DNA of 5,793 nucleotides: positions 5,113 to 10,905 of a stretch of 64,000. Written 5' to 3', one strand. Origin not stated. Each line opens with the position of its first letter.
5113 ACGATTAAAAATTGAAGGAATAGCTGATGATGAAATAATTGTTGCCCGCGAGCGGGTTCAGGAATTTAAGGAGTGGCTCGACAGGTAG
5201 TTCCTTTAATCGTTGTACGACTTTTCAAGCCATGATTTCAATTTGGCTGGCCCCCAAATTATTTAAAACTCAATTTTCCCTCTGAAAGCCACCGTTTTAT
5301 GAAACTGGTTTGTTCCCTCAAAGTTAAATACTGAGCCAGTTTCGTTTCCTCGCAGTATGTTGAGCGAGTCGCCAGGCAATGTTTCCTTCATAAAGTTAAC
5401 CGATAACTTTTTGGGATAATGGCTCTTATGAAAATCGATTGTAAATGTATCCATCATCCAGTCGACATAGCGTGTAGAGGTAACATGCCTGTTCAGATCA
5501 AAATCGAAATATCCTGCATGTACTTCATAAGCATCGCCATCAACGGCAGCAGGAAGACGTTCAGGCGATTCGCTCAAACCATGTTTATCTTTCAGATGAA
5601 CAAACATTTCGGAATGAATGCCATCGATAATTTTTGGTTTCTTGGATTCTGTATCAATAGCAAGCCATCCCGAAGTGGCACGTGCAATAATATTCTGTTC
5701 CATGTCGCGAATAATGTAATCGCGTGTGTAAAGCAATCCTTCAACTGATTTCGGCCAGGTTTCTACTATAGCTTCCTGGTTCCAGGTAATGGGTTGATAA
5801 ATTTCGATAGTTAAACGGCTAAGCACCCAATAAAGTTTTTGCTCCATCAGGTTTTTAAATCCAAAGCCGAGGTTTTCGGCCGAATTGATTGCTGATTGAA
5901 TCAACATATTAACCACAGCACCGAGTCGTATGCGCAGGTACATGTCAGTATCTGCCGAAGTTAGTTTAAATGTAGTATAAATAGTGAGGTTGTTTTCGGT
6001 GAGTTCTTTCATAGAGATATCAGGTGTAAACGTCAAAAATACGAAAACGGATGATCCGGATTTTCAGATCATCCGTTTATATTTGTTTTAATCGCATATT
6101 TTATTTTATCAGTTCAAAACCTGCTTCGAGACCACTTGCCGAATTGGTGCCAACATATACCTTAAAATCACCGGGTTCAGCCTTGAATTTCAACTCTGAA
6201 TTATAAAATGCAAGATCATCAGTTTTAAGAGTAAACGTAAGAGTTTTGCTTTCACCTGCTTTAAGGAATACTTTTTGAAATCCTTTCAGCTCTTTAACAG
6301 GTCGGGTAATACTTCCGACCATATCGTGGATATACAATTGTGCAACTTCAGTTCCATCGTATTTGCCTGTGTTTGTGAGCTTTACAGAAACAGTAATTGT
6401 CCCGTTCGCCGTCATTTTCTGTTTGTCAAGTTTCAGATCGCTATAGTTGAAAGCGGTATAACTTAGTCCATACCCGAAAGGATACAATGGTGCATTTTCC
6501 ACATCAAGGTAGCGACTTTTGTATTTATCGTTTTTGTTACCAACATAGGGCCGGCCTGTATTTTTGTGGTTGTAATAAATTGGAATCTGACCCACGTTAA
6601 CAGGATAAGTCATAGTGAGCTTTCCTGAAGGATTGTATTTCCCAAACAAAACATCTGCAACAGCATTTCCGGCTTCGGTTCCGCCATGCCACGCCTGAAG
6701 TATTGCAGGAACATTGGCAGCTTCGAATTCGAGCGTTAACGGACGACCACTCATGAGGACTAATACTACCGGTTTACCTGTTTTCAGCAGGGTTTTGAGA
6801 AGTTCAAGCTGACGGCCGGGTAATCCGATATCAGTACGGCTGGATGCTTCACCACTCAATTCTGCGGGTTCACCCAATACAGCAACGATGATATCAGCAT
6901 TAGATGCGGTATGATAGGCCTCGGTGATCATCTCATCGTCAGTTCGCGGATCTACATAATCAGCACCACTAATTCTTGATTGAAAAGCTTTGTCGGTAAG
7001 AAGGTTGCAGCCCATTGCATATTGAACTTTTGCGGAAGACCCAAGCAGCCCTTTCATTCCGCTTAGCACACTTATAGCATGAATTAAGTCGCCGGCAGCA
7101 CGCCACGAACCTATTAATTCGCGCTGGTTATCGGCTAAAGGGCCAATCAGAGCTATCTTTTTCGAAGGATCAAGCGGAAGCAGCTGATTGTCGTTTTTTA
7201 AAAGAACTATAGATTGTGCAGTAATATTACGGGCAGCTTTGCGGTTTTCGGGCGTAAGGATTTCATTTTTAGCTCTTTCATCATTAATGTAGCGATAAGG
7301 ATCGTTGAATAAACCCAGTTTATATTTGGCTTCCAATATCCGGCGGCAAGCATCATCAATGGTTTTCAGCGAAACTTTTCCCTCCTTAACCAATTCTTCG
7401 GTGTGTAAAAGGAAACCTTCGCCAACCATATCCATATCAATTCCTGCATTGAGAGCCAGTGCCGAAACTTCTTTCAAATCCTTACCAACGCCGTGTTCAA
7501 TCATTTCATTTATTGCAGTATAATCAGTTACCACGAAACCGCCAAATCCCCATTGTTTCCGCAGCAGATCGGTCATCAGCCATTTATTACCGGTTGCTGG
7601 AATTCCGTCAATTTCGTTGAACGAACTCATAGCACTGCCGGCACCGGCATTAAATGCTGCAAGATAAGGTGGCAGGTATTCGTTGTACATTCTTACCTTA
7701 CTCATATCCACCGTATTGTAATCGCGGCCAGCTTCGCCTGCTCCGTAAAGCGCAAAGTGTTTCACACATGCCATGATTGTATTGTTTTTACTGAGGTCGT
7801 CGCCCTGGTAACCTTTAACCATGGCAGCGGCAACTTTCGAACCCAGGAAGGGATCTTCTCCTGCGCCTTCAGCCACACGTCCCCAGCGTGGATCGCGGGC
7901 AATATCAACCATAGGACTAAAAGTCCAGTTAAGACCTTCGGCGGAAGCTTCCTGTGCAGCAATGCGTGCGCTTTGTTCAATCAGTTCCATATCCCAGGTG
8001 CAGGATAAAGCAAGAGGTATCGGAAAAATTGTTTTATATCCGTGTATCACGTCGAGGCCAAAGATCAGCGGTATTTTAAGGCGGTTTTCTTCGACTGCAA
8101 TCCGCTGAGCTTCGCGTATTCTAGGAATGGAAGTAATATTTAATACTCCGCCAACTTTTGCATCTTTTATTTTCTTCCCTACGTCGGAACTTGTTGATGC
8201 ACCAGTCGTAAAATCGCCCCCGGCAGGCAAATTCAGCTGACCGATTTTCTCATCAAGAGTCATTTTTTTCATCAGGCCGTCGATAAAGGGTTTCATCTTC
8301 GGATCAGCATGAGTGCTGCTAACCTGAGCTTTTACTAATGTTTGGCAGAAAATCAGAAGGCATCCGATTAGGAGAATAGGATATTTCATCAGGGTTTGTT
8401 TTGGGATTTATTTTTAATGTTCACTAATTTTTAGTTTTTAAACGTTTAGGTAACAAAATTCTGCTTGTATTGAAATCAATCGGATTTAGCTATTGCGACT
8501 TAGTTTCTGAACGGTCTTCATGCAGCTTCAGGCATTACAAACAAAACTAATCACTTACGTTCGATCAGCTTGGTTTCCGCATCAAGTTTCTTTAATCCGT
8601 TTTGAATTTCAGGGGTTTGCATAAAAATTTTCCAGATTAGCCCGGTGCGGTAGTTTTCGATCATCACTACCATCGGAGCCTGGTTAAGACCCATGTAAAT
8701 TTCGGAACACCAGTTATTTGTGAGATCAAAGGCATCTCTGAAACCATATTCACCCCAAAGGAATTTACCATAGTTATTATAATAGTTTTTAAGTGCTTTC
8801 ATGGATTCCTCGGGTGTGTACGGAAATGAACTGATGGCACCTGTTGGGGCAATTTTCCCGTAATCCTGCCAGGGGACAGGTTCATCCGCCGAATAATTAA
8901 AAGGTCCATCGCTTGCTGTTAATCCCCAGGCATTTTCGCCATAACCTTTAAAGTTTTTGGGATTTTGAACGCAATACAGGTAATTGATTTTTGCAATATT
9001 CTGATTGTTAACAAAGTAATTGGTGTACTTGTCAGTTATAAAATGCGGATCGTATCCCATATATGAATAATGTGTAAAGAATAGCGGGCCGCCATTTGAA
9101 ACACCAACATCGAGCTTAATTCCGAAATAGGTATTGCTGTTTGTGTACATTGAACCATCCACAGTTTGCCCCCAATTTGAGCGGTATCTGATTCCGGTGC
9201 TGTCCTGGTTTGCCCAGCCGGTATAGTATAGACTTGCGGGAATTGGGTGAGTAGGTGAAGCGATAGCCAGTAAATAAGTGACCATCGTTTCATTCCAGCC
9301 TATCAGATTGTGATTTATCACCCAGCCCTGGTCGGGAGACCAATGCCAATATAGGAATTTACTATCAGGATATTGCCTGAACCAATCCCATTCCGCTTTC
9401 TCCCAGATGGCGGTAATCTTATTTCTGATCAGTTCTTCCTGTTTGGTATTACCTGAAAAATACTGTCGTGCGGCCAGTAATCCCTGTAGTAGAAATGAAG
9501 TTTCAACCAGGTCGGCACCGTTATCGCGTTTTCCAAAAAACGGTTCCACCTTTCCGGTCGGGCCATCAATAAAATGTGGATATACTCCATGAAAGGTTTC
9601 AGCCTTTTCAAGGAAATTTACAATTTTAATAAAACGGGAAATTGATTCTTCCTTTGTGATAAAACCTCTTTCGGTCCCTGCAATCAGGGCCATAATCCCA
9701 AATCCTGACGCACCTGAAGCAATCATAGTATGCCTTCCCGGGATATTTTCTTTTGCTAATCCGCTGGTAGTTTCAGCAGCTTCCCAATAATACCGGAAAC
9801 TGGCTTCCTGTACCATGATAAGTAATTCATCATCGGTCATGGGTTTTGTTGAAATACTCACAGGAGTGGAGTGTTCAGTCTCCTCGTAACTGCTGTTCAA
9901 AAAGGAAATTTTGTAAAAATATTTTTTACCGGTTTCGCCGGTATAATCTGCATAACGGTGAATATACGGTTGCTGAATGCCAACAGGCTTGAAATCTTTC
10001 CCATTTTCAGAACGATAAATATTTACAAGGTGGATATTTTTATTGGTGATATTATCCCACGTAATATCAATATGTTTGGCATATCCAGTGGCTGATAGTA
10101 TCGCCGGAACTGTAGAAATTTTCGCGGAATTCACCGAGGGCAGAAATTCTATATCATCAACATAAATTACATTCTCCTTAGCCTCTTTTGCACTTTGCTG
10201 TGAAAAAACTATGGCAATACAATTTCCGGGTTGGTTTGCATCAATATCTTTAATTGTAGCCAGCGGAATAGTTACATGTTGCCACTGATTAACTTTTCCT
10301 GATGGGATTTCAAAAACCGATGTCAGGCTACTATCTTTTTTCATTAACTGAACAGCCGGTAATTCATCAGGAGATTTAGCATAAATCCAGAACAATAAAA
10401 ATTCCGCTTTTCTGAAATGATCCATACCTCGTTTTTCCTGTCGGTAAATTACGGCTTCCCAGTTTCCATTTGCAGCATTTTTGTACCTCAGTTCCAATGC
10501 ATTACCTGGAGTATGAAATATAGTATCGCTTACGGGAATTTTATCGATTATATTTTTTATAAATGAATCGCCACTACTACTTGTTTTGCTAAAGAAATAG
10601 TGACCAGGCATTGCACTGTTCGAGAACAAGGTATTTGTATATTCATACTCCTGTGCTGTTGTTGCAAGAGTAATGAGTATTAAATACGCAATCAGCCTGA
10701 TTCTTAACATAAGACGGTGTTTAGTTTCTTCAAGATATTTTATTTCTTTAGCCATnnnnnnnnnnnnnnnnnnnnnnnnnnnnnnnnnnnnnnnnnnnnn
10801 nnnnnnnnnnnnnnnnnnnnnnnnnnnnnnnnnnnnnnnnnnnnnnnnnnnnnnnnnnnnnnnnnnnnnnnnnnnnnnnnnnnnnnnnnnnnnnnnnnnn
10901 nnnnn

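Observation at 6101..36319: Thirteen-gene PUL predicted to target beta-1,2-glucan, joining a Sus-type surface/periplasmic GH144 system to a cytoplasmic GH94 phosphorylase + GH35 branch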

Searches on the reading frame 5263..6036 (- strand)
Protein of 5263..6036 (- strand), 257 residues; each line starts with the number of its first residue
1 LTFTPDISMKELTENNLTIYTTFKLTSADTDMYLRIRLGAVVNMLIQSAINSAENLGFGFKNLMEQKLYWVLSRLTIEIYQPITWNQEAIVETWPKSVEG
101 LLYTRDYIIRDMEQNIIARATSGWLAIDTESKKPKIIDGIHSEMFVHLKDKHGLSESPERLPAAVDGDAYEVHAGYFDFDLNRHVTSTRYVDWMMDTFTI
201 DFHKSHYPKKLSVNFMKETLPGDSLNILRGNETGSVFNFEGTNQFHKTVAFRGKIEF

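Call 4: search_protein_families(library=pfam, proteins=[window:5263-6036:-], max_evalue=0.001)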
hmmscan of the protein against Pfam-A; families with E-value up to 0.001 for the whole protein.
window:5263-6036:- (257 aa): 2 families
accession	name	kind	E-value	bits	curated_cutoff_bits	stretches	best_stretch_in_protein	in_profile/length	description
PF01643.23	Acyl-ACP_TE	-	4.8e-21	75.3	23.7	1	21-137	6-123/131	Acyl-ACP thioesterase N-terminal domain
PF20791.3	Acyl-ACP_TE_C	-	3.8e-14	53.2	21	1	171-230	11-70/101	Acyl-ACP thioesterase C-terminal domain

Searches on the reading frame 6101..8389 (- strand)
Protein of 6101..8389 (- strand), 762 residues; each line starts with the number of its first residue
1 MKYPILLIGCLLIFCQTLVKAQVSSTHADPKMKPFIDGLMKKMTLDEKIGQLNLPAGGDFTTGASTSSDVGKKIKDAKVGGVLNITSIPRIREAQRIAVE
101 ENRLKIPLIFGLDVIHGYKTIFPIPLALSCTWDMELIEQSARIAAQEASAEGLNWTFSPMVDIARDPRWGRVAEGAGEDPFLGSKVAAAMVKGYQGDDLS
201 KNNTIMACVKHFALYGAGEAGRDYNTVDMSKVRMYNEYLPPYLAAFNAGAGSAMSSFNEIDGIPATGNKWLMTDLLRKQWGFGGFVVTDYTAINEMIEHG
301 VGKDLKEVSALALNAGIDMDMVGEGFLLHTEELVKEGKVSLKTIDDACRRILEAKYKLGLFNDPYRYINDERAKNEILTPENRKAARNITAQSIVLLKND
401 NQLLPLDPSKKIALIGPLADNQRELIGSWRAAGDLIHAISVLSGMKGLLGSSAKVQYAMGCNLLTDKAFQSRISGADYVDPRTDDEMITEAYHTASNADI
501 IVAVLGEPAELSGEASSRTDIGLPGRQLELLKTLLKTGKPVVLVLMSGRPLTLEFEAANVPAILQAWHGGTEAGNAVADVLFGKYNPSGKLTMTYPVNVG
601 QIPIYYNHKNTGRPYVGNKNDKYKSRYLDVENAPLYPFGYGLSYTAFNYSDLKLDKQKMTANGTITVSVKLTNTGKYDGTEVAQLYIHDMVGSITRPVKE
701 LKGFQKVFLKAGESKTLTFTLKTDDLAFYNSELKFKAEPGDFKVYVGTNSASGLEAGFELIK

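Call 3: search_protein_families(library=pfam, proteins=[window:6101-8389:-], max_evalue=0.001)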
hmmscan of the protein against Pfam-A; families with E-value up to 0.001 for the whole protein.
window:6101-8389:- (762 aa): 3 families
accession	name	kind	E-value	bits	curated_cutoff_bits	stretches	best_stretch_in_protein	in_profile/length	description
PF00933.27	Glyco_hydro_3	-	1.8e-74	251.5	27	1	44-353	1-315/316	Glycosyl hydrolase family 3 N terminal domain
PF01915.27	Glyco_hydro_3_C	-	5e-57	193.6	31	1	394-644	1-200/200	Glycosyl hydrolase family 3 C-terminal domain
PF14310.12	Fn3-like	-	5.4e-27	94.2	25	1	681-750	1-71/71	Fibronectin type III-like domain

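Call 17: search_solved_structures(query=window:6101-8389:-, max_evalue=1e-60)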
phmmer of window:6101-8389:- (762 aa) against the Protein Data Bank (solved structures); distinct sequences matched with E-value up to 1e-60: 32.
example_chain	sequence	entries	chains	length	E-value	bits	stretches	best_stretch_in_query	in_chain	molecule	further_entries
3u48_A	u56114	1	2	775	0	1068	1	31-751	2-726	JMB19063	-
3u4a_A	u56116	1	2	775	0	1065.7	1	31-751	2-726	JMB19063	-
5tf0_A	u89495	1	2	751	3.6e-300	1000.8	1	30-752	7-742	Glycosyl hydrolase family 3 N-terminal domain protein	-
9urf_A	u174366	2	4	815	1.1e-297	992.6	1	12-758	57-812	beta-glucosidase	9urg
5xxl_A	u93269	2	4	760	9.7e-295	982.8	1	31-758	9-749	Periplasmic beta-glucosidase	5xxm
5xxn_A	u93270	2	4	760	4.8e-294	980.5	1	31-758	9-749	Periplasmic beta-glucosidase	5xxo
6r5i_A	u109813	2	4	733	1.6e-232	777.1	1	34-759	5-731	Periplasmic beta-glucosidase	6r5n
6r5p_B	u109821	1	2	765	5.3e-232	775.4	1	33-759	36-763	Periplasmic beta-glucosidase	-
6r5r_A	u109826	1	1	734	7.3e-232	774.9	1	34-759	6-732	Periplasmic beta-glucosidase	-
6r5o_B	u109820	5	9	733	7.9e-232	774.8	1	34-759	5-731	Periplasmic beta-glucosidase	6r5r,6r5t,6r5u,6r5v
4zoa_A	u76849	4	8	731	4.5e-181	607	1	37-751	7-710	Lin1840 protein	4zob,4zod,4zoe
4zo6_A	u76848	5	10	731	5.7e-180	603.4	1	37-751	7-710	Lin1840 protein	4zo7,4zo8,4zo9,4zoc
7zb3_A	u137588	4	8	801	1.7e-141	476.2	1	36-751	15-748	Beta-xylosidase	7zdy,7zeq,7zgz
8c7f_A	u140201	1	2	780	1.6e-140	473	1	36-751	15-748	Xylosidase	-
5z87_A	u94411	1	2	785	1.1e-122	413.9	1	23-753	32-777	EmGH1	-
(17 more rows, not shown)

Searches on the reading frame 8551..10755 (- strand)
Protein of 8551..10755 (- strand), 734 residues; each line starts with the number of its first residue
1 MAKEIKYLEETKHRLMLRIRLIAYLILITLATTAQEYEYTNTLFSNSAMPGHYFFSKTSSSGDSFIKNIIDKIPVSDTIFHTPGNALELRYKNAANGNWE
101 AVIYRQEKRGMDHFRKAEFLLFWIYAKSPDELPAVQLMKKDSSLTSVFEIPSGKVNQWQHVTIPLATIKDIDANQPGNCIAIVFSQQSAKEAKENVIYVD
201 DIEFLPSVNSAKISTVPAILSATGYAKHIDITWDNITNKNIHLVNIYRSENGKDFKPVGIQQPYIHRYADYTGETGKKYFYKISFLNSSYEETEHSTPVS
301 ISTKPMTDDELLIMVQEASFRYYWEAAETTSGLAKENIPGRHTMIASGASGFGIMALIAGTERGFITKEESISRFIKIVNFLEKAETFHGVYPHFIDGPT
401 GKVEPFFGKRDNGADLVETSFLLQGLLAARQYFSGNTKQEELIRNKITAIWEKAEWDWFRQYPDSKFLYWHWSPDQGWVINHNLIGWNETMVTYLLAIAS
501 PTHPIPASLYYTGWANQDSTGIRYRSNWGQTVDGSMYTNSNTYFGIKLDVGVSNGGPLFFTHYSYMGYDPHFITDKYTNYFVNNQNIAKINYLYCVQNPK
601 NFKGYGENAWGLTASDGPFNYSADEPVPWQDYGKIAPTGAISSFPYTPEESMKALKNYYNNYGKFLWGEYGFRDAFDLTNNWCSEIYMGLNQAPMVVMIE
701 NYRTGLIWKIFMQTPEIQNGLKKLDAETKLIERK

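Call 3: search_protein_families(library=pfam, proteins=[window:8551-10755:-], max_evalue=0.001)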
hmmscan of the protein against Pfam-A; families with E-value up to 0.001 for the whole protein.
window:8551-10755:- (734 aa): 1 family
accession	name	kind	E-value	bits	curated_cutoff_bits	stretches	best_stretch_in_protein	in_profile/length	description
PF10091.15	Glycoamylase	-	1.6e-67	227.7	27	1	481-715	1-221/221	Putative glucoamylase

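Call 15: search_solved_structures(query=window:8551-10755:-, max_evalue=0.001)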
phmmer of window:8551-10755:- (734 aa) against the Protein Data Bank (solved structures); distinct sequences matched with E-value up to 0.001: 7.
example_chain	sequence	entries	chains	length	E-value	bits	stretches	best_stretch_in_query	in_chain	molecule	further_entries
5z06_A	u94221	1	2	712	1.8e-247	826.5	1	38-726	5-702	BDI_3064 protein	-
4gl3_A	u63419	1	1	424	1.9e-133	449.5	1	298-726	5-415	putative glucoamylase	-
5gzk_A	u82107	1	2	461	6.6e-131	441.1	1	287-728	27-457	Uncharacterized protein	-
5gzh_A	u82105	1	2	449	7.7e-131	440.9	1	288-729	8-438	Endo-beta-1,2-glucanase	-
4qt9_A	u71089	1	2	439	1.7e-122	413.3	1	296-728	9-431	putative glucoamylase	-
3eu8_A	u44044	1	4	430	5.8e-121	408.2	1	302-727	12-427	putative glucoamylase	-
8xul_A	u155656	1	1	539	9.5e-45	156.3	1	311-723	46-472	XCC2207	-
